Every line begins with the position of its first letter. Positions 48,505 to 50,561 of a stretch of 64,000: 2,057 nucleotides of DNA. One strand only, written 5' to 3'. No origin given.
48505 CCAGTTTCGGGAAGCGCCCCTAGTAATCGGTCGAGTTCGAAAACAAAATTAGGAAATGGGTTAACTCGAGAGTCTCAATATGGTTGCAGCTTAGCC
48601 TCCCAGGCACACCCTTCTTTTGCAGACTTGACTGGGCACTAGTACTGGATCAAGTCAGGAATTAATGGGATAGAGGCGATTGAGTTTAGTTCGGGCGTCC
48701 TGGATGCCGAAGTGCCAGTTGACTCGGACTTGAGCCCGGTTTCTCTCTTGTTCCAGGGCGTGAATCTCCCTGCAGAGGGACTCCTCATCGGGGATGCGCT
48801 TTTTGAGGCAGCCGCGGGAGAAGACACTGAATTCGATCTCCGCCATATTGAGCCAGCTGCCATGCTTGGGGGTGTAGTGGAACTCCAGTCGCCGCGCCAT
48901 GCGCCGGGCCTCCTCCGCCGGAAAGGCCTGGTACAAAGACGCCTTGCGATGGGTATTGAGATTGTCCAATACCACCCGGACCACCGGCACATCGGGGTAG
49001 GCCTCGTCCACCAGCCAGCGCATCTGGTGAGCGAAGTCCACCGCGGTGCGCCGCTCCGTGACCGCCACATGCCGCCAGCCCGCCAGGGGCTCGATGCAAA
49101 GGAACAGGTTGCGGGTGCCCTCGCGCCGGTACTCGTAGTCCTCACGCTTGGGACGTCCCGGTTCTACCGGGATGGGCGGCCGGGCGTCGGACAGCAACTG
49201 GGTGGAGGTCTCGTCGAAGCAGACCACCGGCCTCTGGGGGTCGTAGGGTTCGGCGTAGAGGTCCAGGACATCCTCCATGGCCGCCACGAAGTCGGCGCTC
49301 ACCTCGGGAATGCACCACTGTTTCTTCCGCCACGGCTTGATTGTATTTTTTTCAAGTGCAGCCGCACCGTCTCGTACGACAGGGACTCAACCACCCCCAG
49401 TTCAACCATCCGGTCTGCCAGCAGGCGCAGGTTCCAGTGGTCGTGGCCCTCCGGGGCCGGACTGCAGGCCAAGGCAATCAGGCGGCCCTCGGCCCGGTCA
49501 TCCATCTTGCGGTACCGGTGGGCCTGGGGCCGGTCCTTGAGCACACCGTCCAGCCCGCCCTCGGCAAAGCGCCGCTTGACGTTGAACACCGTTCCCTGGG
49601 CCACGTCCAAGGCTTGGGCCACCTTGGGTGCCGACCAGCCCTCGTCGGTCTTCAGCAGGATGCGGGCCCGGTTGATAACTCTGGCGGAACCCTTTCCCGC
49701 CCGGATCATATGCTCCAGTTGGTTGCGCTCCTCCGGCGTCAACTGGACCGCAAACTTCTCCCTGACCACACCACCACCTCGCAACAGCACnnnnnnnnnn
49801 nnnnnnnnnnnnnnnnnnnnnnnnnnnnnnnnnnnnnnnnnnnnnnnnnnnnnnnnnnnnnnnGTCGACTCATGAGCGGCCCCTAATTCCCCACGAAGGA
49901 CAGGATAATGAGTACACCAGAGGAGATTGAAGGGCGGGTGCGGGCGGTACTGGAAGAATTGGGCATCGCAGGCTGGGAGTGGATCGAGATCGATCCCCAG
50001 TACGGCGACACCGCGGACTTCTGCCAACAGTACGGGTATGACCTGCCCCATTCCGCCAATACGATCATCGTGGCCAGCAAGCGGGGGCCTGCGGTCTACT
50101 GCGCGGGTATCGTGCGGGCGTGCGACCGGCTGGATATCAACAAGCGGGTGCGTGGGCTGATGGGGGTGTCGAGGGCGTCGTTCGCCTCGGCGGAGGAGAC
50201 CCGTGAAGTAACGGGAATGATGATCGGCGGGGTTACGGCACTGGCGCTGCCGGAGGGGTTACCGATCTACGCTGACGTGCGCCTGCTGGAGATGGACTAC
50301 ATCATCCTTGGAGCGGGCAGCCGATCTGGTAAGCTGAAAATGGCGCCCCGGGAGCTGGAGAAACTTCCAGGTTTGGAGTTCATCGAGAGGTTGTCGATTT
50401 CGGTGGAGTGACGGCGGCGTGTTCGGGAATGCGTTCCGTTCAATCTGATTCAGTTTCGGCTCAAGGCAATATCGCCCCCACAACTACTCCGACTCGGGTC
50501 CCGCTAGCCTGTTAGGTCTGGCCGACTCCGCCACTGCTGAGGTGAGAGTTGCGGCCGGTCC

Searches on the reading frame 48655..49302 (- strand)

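Call 60: search_protein_families(library=pfam, proteins=[window:48655-49302:-], max_evalue=0.001)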
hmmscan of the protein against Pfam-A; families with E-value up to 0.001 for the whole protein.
window:48655-49302:- (215 aa): 1 family
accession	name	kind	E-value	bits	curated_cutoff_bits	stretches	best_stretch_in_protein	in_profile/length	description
PF13358.12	DDE_3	-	2.5e-26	92.7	28.6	1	25-176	1-145/146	DDE superfamily endonuclease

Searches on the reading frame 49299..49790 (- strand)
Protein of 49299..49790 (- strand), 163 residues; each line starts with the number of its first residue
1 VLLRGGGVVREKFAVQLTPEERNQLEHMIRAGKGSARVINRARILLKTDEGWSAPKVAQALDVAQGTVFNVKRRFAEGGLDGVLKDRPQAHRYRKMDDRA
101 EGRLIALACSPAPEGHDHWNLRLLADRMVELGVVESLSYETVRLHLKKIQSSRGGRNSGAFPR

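Call 60: search_protein_families(library=pfam, proteins=[window:49299-49790:-], max_evalue=0.001)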
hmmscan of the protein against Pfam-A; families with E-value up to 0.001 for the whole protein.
window:49299-49790:- (163 aa): 5 families
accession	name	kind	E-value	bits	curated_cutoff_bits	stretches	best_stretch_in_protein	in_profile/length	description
PF13565.12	HTH_32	-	1.1e-17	64.7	33.7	1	67-143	1-70/73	Homeodomain-like domain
PF13384.12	HTH_23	-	9.2e-12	44.8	24.6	1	35-83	1-49/50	Homeodomain-like domain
PF13551.12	HTH_29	-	4.7e-11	43.1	28.1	1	41-100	1-62/64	Winged helix-turn helix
PF13936.12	HTH_38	-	1.7e-05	24.9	27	0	16-35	4-23/44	Helix-turn-helix domain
PF13518.12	HTH_28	-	7.2e-05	23.2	25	1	41-86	2-47/52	Helix-turn-helix domain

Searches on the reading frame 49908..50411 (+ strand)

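Call 44: search_protein_families(library=pfam, proteins=[window:49908-50411:+], max_evalue=0.00001)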
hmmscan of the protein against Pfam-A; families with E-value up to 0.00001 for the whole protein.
window:49908-50411:+ (167 aa): 1 family
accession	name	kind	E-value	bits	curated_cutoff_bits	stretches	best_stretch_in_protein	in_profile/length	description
PF04073.20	tRNA_edit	-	8.7e-19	68.3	25.5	1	32-153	4-123/123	Aminoacyl-tRNA editing domain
